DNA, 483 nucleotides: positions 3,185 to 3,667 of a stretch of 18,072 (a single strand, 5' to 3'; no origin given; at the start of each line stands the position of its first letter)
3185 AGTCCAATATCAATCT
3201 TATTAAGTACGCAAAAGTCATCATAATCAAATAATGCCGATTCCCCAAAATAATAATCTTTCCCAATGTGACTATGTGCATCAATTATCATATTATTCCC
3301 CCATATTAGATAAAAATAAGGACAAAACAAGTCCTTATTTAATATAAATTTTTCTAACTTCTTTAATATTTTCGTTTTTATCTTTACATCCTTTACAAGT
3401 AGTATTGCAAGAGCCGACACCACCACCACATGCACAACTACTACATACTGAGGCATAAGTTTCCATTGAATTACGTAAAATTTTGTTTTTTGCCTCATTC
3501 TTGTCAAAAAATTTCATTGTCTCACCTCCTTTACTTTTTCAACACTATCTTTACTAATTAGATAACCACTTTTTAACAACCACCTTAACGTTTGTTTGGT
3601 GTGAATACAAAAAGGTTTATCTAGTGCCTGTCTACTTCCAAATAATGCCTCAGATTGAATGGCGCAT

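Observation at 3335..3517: Six-cysteine precursor-like ORF masked by a spurious extension of the neighbouring ORF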

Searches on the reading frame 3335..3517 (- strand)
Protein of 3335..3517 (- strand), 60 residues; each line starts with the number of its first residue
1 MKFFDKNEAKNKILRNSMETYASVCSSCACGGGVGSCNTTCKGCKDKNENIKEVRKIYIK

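Call 4: search_protein_families(library=pfam, proteins=[window:3335-3517:-], max_evalue=0.1)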
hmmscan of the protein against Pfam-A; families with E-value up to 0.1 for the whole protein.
window:3335-3517:- (60 aa): 0 families

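Call 5: search_protein_families(library=ncbifam, proteins=[window:3335-3517:-], max_evalue=0.1)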
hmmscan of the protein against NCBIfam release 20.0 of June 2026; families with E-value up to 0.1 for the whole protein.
window:3335-3517:- (60 aa): 0 families

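Call 7: search_protein_families(library=ncbifam, proteins=[window:3335-3517:-], max_evalue=10)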
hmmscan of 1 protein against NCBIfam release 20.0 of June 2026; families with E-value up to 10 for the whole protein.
window:3335-3517:- (60 aa): 0 families

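Call 9: find_encoding_contigs(protein=window:3335-3517:-, flank=8000, max_places=10)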
Protein window:3335-3517:- (60 aa): 13 contigs read that carry it; 10 places shown.
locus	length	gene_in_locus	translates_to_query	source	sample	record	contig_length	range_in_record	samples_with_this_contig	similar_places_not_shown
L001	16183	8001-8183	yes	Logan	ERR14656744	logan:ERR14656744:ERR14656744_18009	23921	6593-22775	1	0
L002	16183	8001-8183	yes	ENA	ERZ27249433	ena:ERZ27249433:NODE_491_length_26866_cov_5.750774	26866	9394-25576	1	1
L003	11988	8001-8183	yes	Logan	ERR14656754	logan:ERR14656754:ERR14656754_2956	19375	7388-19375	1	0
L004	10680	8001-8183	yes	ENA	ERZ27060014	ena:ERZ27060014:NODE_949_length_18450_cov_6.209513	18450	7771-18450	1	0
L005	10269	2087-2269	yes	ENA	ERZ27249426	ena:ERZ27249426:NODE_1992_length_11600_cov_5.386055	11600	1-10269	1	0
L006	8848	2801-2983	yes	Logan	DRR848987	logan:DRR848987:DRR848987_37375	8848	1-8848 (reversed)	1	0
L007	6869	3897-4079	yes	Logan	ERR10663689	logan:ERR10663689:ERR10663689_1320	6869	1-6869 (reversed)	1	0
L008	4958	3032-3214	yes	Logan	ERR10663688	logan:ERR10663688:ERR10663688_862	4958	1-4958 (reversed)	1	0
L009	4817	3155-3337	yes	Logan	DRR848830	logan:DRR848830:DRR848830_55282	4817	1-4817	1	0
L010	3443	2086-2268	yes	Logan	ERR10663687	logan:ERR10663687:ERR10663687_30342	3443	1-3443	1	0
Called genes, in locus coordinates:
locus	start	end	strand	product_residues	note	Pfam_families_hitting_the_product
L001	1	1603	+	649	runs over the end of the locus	PF00270:DEAD (faint), PF04851:ResIII, PF17757:UvrB_inter, PF27431:UvrB_3rd, PF00271:Helicase_C, PF12344:UvrB, PF02151:UVR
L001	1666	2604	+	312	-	PF11899:DUF3419 (faint)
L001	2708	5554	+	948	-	PF00005:ABC_tran (faint), PF02463:SMC_N (faint), PF03193:RsgA_GTPase (faint), PF13191:AAA_16 (faint), PF13555:AAA_29 (faint), PF20703:nSTAND1 (faint), PF17760:UvrA_inter, PF17755:UvrA_DNA-bind, +1 more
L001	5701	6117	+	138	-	-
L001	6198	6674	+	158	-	PF13302:Acetyltransf_3 (weak), PF13420:Acetyltransf_4 (weak), PF00583:Acetyltransf_1, PF13673:Acetyltransf_10, PF13508:Acetyltransf_7, PF08445:FR47 (weak)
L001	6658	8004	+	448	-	PF13353:Fer4_12, PF04055:Radical_SAM, PF13186:SPASM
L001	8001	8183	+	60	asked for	-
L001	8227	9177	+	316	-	-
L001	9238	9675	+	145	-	PF04020:Phage_holin_4_2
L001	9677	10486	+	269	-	PF01790:LGT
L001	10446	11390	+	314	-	PF01946:Thi4 (weak), PF00890:FAD_binding_2 (faint), PF01134:GIDA (faint), PF01494:FAD_binding_3 (weak), PF07992:Pyr_redox_2, PF13450:NAD_binding_8 (weak), PF13738:Pyr_redox_3, PF00070:Pyr_redox, +3 more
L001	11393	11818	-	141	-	-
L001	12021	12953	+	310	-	PF10298:WhiA_N, PF14527:LAGLIDADG_WhiA, PF02650:HTH_WhiA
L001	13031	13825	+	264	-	PF00142:Fer4_NifH (weak), PF01656:CbiA, PF02374:ArsA_ATPase, PF06564:CBP_BcsQ, PF09140:MipZ, PF10609:ParA, PF13614:AAA_31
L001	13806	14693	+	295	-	PF02195:ParB_N, PF17762:HTH_ParB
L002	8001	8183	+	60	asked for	-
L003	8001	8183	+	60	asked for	-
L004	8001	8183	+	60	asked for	-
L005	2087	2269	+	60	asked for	-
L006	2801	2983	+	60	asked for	-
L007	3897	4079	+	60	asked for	-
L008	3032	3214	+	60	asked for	-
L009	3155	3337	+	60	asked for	-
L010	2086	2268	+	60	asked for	-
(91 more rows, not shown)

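Call 22: find_homologous_proteins(query=A2, max_evalue=0.01)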
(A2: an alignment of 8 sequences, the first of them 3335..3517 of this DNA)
Query A2 (8 sequences) (60 aa, profile of the alignment): 85 proteins with E <= 0.01 among 1679 candidates.
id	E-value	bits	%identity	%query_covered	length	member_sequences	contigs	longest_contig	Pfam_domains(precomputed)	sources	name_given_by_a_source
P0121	3.3e-24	103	77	100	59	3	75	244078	-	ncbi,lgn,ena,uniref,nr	ncbi:MAG TPA: hypothetical protein IAB68_01370 [Candidatus Aphodocola excrementigallinarum]|uniref:U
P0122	4.1e-23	99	65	100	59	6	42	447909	-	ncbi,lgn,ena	-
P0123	4.3e-23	99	63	100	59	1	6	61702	-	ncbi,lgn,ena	-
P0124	7.3e-23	98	100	100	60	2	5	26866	-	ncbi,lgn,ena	-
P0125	2.2e-22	97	72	100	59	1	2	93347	-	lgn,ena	-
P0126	2.6e-22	96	72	100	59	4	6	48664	-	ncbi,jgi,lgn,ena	jgi:hypothetical protein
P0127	2.9e-22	96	80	100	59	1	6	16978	-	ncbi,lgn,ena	-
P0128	3.3e-22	96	73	100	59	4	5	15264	-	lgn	-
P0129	5.9e-22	95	68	100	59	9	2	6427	-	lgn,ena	-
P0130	1.2e-21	94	75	100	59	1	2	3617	-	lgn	-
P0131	2.0e-21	94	72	100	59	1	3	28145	-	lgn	-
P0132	3.9e-21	93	77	100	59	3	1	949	-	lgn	-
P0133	4.9e-21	92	71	97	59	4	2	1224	-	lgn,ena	-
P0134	7.8e-21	92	63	100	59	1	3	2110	-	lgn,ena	-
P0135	8.6e-21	92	70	100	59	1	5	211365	-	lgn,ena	-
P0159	8.3e-16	76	33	88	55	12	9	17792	-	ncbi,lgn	-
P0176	4.8e-12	64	55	97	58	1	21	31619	-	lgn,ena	-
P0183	1.2e-9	56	-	-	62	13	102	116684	-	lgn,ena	-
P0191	9.1e-5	40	-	-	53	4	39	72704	-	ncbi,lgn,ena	-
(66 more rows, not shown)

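Call 32: find_encoding_contigs(protein=P0183, flank=5000, max_places=3)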
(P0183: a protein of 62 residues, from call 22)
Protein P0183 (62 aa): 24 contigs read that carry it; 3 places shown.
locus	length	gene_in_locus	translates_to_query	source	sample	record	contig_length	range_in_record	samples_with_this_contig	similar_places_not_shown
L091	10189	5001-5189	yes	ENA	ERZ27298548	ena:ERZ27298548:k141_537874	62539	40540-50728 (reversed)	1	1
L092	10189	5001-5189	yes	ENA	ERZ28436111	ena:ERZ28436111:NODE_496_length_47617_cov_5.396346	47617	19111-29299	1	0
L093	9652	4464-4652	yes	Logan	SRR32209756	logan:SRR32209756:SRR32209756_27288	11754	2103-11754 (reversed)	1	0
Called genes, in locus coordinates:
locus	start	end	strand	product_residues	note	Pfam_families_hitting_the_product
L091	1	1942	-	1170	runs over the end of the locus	PF03382:DUF285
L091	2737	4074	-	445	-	PF04055:Radical_SAM, PF13353:Fer4_12 (weak), PF13186:SPASM (weak)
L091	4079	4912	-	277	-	PF21302:Zn_ribbon_RlmA, PF05148:Methyltransf_8 (faint), PF13847:Methyltransf_31, PF08241:Methyltransf_11, PF13649:Methyltransf_25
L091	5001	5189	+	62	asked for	-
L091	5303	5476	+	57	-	-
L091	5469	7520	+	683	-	PF00239:Resolvase, PF07508:Recombinase, PF13408:Zn_ribbon_recom (weak), PF14287:DUF4368 (faint)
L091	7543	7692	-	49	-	-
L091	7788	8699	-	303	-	PF00056:Ldh_1_N, PF02866:Ldh_1_C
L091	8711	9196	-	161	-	PF00156:Pribosyltran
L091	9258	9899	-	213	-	PF02390:Methyltransf_4, PF13847:Methyltransf_31, PF13649:Methyltransf_25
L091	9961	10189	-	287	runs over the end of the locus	PF02666:PS_Dcarbxylase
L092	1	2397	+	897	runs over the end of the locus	-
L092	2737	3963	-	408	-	PF13353:Fer4_12 (weak), PF04055:Radical_SAM, PF13186:SPASM (weak)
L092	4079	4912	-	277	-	PF21302:Zn_ribbon_RlmA, PF05148:Methyltransf_8 (faint), PF13847:Methyltransf_31, PF08241:Methyltransf_11, PF13649:Methyltransf_25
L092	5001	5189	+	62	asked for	-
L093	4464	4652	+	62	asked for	-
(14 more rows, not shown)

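Call 33: find_encoding_contigs(protein=P0191, flank=5000, max_places=3)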
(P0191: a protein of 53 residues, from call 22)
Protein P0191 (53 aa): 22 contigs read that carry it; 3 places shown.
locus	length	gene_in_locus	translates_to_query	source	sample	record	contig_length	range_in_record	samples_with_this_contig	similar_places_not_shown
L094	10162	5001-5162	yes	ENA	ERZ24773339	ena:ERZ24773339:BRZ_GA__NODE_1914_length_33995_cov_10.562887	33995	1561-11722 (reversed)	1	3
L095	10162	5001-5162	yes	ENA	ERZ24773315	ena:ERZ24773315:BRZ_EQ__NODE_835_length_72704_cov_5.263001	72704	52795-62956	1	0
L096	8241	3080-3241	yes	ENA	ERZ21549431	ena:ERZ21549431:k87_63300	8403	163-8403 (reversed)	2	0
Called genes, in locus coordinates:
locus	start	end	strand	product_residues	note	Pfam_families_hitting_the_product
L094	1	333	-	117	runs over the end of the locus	-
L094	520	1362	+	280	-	PF21302:Zn_ribbon_RlmA, PF13847:Methyltransf_31, PF08241:Methyltransf_11 (weak), PF13649:Methyltransf_25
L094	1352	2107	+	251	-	PF13847:Methyltransf_31, PF08241:Methyltransf_11 (faint), PF08242:Methyltransf_12 (weak), PF13649:Methyltransf_25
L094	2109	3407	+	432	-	PF04055:Radical_SAM, PF13353:Fer4_12, PF13186:SPASM (weak)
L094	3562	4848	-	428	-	PF13808:DDE_Tnp_1_assoc (weak), PF01609:DDE_Tnp_1, PF13701:DDE_Tnp_1_4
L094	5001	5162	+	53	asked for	-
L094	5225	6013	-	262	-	PF00528:BPD_transp_1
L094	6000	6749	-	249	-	PF00005:ABC_tran, PF13304:AAA_21 (faint)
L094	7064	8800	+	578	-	PF04294:VanW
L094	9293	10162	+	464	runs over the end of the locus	PF00933:Glyco_hydro_3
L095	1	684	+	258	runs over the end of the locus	PF05582:Peptidase_U57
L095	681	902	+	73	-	PF06257:VEG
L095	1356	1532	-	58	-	-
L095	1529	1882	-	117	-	-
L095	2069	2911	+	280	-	PF21302:Zn_ribbon_RlmA, PF13847:Methyltransf_31, PF08241:Methyltransf_11 (weak), PF13649:Methyltransf_25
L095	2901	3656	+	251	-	PF13847:Methyltransf_31, PF08241:Methyltransf_11 (faint), PF08242:Methyltransf_12 (weak), PF13649:Methyltransf_25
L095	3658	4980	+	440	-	PF13353:Fer4_12, PF04055:Radical_SAM, PF13186:SPASM (weak)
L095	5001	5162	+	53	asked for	-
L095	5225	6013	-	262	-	PF00528:BPD_transp_1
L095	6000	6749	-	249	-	PF00005:ABC_tran, PF13304:AAA_21 (faint)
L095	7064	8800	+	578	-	PF04294:VanW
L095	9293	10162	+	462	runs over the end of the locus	PF00933:Glyco_hydro_3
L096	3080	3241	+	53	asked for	-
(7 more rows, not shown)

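Call 34: find_encoding_contigs(protein=P0159, flank=5000, max_places=3)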
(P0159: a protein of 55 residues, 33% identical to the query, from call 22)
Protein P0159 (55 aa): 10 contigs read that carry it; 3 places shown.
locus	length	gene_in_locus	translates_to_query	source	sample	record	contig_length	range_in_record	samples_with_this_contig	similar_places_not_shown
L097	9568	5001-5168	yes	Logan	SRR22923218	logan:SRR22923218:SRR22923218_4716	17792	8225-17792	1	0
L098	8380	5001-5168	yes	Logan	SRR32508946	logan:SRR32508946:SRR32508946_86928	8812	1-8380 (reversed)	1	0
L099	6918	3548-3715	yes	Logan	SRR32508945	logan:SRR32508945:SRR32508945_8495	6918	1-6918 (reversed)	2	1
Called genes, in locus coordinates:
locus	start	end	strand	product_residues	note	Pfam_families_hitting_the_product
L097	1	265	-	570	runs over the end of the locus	PF03485:Arg_tRNA_synt_N, PF00750:tRNA-synt_1d, PF05746:DALR_1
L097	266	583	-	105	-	PF12647:RNHCP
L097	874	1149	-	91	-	-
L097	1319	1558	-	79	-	PF01471:PG_binding_1, PF09374:PG_binding_3 (faint)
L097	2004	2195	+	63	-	PF00239:Resolvase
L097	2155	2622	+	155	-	PF00239:Resolvase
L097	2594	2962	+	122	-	PF07508:Recombinase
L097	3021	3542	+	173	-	-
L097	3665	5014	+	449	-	PF04055:Radical_SAM, PF13353:Fer4_12, PF13186:SPASM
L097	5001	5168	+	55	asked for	-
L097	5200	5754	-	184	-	-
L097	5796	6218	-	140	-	-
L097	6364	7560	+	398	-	PF02646:RmuC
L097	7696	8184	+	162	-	PF03073:TspO_MBR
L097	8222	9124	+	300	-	PF00849:PseudoU_synth_2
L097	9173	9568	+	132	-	?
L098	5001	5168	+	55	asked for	-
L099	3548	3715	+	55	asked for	-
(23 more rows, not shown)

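Call 53: search_protein_families(library=pfam, proteins=[L097:3021-3542:+, L097:5200-5754:-, L097:5796-6218:-, L095:2901-3656:+, L095:2069-2911:+], max_evalue=0.01)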
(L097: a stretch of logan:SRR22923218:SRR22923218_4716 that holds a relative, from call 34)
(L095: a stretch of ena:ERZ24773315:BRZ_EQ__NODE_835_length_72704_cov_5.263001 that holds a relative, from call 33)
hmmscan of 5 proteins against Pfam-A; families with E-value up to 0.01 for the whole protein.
L097:3021-3542:+ (173 aa): 0 families

L097:5200-5754:- (184 aa): 0 families

L097:5796-6218:- (140 aa): 0 families

L095:2901-3656:+ (251 aa): 7 families
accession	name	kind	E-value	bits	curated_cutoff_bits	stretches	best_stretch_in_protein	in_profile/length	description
PF13847.12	Methyltransf_31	-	3.4e-09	37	27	1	43-157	5-127/145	Methyltransferase domain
PF13649.12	Methyltransf_25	-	1e-08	36.1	27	1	45-133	1-92/97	Methyltransferase domain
PF08242.18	Methyltransf_12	-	1.1e-05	26.4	30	1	46-137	1-95/98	Methyltransferase domain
PF08241.18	Methyltransf_11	-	1.7e-05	25.8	21.2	1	46-141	1-94/95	Methyltransferase domain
PF13489.12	Methyltransf_23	-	0.00012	22.3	27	1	39-149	20-123/164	Methyltransferase domain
PF03848.20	TehB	-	0.00019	21.4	20.4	1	35-173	24-156/193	Tellurite resistance protein TehB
PF05401.17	NodS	-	0.0095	16.2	24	0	43-140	45-143/201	Nodulation protein S (NodS)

L095:2069-2911:+ (280 aa): 6 families
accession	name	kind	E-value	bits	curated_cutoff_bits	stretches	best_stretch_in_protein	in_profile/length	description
PF13847.12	Methyltransf_31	-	5.5e-10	39.5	27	1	97-212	4-129/145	Methyltransferase domain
PF13649.12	Methyltransf_25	-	1.5e-08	35.7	27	1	100-186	1-97/97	Methyltransferase domain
PF21302.3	Zn_ribbon_RlmA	-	9.6e-08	32.3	27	1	19-50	2-33/44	RlmA, N-terminal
PF08241.18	Methyltransf_11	-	1.3e-07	32.6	21.2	1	101-189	1-94/95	Methyltransferase domain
PF01209.24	Ubie_methyltran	-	0.00092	19.1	20.1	1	81-191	32-152/233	ubiE/COQ5 methyltransferase family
PF25796.1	BREX_BrxC_4th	-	0.0013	18.7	27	1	157-231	44-125/173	BREX ATP-binding protein BrxC 4th domain with six-stranded beta sheet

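Call 54: find_encoding_contigs(protein=P0176, flank=5000, max_places=2)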
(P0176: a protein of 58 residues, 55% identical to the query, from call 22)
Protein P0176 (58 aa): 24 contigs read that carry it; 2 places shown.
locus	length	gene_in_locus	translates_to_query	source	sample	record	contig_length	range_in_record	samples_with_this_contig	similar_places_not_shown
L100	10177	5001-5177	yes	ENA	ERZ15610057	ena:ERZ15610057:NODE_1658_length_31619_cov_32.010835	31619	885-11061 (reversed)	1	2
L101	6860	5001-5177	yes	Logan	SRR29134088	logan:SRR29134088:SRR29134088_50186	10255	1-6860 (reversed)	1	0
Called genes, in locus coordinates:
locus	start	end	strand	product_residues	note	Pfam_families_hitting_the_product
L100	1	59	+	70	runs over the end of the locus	PF00005:ABC_tran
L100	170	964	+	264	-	PF00005:ABC_tran, PF02463:SMC_N (faint), PF13304:AAA_21 (faint), PF12848:ABC_tran_Xtn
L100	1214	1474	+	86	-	-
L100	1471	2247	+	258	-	PF01048:PNP_UDP_1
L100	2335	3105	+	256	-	PF01636:APH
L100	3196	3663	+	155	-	PF00583:Acetyltransf_1, PF13673:Acetyltransf_10, PF13508:Acetyltransf_7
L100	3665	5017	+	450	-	PF13353:Fer4_12, PF04055:Radical_SAM, PF13186:SPASM (weak)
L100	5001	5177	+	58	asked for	-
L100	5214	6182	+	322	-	-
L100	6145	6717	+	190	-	PF01725:Ham1p_like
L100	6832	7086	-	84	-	PF01381:HTH_3 (faint)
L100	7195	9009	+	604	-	PF00501:AMP-binding, PF13193:AMP-binding_C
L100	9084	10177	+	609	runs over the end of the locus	PF00512:HisKA, PF02518:HATPase_c, PF00072:Response_reg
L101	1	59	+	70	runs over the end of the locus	PF00005:ABC_tran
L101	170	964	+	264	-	PF00005:ABC_tran, PF02463:SMC_N (faint), PF13304:AAA_21 (faint), PF12848:ABC_tran_Xtn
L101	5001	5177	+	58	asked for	-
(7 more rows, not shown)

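Call 61: search_protein_representatives(alignment_id=A5)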
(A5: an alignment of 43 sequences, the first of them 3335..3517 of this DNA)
Query: 43 sequences, 55 profile positions. Proteins with E-value up to 0.001 (for the whole library): 19; up to 1e-10: 7; up to 1e-30: 0. The best 19 are listed.
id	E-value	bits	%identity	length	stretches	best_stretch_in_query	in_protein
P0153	2.5e-16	75.5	-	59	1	1-54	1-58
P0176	2.0e-15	72.6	-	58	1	1-54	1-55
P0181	3.6e-15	71.8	-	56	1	1-54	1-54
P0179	4.2e-15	71.6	-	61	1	2-55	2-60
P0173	8.8e-15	70.5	-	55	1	1-54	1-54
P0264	7.1e-13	64.4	-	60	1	1-55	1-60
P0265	7.0e-12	61.3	-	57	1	1-55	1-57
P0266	5.4e-10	55.2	-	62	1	1-55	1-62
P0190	5.8e-10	55.1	-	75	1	1-54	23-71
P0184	9.4e-10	54.4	-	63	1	1-55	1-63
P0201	1.9e-08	50.3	-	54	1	1-55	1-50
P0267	6.1e-08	48.6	-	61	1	1-54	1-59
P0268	8.1e-08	48.2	-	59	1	1-55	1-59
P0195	2.1e-07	46.9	-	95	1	1-39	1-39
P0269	2.6e-06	43.4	-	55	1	1-55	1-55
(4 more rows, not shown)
